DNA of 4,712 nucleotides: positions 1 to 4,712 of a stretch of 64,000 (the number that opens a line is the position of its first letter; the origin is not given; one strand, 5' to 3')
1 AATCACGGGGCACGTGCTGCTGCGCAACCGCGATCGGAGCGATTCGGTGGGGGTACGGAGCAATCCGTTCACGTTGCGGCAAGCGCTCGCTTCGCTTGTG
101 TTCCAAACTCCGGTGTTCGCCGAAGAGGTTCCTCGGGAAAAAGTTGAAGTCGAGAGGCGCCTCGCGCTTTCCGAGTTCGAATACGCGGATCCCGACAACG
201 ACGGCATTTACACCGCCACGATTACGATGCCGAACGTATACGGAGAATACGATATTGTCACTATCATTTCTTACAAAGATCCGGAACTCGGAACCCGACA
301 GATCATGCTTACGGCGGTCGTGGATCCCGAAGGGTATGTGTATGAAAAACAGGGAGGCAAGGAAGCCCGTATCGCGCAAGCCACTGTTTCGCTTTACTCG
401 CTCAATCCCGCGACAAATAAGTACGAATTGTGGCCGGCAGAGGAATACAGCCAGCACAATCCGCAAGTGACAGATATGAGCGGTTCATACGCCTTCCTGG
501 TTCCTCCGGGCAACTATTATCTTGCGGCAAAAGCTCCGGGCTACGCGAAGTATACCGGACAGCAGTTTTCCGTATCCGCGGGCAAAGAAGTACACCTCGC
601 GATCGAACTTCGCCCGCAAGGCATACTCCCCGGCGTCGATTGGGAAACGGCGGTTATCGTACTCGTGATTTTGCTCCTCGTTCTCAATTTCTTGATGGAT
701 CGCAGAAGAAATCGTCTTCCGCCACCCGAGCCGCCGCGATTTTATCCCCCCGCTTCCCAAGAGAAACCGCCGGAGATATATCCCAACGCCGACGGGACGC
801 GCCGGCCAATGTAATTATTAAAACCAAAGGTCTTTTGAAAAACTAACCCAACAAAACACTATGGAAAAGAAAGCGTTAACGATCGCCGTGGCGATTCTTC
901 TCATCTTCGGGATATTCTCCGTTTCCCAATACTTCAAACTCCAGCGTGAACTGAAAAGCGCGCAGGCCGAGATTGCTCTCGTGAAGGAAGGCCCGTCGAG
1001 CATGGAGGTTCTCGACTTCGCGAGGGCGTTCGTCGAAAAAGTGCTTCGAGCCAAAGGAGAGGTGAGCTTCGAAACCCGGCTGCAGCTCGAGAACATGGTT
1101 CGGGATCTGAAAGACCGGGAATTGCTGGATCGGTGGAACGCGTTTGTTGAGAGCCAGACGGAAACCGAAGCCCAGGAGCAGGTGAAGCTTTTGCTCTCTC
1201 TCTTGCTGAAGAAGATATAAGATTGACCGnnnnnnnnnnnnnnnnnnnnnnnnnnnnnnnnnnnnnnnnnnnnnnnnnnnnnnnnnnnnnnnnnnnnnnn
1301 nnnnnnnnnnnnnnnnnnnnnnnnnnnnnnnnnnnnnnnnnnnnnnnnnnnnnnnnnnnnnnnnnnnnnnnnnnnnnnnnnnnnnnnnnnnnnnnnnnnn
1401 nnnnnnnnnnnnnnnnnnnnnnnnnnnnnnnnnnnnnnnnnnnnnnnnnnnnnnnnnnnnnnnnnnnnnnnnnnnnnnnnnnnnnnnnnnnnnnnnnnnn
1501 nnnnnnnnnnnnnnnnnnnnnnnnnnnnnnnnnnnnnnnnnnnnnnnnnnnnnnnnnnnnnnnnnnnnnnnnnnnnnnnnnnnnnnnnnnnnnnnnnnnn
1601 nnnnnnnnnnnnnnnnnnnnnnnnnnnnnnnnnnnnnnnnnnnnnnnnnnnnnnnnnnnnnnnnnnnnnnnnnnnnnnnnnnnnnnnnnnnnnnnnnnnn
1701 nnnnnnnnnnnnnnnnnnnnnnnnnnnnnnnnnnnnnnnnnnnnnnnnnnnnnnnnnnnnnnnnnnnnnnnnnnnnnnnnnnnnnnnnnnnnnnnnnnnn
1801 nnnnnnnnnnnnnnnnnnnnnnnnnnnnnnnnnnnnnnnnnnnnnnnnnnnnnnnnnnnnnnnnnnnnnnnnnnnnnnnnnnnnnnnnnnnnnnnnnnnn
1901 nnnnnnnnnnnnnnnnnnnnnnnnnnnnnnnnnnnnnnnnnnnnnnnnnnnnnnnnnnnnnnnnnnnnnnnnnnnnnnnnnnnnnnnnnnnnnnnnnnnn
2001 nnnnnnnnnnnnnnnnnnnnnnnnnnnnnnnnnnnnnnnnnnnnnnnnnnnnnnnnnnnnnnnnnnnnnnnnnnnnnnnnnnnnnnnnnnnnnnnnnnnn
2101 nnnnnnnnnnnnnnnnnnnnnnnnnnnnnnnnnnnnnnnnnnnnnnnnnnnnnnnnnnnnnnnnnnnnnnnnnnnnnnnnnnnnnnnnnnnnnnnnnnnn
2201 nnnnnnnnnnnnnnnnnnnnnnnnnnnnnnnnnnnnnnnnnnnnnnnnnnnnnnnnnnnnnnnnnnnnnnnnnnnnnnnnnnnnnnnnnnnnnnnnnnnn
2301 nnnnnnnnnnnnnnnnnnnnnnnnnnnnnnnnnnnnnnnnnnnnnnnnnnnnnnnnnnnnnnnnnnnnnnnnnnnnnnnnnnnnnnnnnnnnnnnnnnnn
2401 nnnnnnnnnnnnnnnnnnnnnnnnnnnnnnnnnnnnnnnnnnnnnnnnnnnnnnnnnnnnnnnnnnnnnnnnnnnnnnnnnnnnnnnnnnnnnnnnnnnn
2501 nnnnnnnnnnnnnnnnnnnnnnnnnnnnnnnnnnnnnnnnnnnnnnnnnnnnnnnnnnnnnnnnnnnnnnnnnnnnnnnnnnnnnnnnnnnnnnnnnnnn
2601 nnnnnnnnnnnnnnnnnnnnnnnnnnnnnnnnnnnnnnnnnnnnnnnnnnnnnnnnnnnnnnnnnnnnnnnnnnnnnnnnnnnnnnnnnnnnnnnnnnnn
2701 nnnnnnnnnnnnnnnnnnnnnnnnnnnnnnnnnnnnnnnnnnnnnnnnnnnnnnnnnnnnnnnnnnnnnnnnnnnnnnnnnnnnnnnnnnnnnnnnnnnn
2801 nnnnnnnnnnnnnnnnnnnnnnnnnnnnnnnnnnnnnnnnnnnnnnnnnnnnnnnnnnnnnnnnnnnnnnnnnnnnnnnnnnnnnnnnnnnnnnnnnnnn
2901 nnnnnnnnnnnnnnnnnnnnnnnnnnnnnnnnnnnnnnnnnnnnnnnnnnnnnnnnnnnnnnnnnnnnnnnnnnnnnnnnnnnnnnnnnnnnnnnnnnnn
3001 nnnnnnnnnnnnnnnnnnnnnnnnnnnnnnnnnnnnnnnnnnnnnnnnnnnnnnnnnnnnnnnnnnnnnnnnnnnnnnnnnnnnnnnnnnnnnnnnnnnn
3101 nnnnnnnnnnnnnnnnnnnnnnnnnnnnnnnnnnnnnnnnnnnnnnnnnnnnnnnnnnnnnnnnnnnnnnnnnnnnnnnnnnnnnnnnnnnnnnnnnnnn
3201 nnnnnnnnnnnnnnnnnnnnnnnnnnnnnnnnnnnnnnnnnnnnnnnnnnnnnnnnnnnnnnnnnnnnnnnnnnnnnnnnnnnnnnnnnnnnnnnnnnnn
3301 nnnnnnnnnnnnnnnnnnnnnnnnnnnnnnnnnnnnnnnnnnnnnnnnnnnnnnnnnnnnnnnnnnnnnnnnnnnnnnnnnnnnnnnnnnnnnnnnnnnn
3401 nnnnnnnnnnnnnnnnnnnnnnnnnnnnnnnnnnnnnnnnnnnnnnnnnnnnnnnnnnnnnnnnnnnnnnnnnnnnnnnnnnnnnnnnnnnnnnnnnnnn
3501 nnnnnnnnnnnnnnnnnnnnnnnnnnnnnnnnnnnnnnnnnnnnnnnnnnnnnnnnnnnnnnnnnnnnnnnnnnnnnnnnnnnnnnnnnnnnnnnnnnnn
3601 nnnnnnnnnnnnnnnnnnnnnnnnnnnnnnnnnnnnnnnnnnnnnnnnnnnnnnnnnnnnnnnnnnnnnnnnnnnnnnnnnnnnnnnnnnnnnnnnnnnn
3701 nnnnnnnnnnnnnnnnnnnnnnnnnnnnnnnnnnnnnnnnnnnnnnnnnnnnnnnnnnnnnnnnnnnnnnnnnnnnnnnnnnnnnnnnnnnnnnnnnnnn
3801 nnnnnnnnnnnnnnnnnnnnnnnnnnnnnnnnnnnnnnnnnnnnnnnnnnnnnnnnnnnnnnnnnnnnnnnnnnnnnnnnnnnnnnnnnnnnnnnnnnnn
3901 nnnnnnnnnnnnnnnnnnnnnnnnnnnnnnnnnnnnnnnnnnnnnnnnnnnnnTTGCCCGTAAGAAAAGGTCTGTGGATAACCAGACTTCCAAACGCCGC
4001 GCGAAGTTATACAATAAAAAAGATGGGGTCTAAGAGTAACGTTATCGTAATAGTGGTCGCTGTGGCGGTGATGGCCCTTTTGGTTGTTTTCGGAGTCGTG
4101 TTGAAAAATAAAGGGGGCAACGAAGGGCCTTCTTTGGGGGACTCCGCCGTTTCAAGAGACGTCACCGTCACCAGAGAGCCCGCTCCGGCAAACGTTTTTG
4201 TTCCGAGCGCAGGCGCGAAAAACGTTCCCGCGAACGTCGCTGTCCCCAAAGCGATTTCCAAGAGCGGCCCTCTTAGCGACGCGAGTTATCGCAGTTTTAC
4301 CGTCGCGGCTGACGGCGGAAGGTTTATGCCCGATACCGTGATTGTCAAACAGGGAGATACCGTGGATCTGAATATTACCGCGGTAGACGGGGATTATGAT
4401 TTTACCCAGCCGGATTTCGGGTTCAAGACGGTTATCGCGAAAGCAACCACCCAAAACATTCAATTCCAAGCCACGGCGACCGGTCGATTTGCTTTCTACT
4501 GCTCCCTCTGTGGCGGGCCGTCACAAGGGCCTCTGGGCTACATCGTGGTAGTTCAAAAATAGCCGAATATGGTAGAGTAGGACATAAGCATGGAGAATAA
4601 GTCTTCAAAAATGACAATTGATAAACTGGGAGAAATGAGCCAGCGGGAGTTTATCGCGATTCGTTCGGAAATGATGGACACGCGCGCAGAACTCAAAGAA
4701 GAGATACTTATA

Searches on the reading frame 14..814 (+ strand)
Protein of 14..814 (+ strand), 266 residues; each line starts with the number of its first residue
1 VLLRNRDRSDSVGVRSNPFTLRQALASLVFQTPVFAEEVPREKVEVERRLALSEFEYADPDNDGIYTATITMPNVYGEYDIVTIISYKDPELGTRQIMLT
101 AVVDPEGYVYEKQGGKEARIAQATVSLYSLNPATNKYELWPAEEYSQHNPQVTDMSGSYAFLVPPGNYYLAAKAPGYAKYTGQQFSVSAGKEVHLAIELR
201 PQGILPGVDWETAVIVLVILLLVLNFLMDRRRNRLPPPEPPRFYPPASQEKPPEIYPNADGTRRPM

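Call 36: search_protein_families(library=pfam, proteins=[window:14-814:+], max_evalue=0.001)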
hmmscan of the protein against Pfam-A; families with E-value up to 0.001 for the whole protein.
window:14-814:+ (266 aa): 1 family
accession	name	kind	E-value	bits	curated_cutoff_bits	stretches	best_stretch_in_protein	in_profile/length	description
PF13620.12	CarboxypepD_reg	-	6.1e-09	36.6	32.3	1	119-199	13-81/82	Carboxypeptidase regulatory-like domain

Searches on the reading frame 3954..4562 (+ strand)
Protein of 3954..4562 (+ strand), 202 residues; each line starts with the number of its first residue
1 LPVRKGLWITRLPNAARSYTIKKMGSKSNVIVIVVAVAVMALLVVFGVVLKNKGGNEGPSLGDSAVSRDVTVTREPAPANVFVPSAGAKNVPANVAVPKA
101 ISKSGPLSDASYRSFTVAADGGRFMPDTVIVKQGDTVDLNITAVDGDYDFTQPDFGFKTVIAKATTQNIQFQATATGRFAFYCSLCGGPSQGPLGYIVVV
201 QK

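Call 11: search_protein_families(library=pfam, proteins=[window:3954-4562:+], max_evalue=0.01)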
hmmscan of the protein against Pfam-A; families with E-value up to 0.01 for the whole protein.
window:3954-4562:+ (202 aa): 1 family
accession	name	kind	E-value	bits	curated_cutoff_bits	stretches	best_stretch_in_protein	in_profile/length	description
PF13473.12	Cupredoxin_1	-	1.7e-08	34.8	27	1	108-192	16-100/104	Cupredoxin-like domain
